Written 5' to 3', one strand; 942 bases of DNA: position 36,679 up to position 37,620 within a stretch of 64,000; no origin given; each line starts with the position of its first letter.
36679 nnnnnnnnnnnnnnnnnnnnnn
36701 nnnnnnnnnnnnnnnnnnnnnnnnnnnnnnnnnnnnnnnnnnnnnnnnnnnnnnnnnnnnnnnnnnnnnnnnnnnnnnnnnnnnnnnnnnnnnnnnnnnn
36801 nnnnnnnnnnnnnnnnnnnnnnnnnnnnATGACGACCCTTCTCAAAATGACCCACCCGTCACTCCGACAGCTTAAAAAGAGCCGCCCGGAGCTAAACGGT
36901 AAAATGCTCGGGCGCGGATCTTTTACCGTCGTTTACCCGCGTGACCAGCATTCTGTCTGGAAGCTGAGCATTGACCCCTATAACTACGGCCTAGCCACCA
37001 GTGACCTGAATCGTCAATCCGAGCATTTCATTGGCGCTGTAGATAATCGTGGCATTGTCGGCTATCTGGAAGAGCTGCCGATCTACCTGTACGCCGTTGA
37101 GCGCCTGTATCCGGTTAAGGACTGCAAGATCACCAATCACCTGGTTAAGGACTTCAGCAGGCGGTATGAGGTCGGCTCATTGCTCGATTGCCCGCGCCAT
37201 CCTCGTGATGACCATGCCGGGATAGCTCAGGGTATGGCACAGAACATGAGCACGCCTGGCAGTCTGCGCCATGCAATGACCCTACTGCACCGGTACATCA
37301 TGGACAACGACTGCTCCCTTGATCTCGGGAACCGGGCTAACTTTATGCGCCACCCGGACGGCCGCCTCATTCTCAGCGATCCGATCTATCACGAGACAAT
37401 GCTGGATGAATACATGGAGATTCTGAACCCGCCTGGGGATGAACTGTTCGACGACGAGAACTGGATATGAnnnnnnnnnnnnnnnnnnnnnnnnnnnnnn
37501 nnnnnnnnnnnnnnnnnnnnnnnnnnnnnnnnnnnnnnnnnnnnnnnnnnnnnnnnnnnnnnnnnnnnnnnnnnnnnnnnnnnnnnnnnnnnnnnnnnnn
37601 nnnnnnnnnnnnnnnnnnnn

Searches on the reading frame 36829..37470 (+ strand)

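Call 97: search_protein_families(library=phrogs, proteins=[window:36829-37470:+], max_evalue=0.001)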
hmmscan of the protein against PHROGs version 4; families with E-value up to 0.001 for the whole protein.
window:36829-37470:+ (213 aa): 1 family
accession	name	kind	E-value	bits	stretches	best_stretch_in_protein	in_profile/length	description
phrog_3809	-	unknown function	3.7e-13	50.6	2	82-186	96-203/254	-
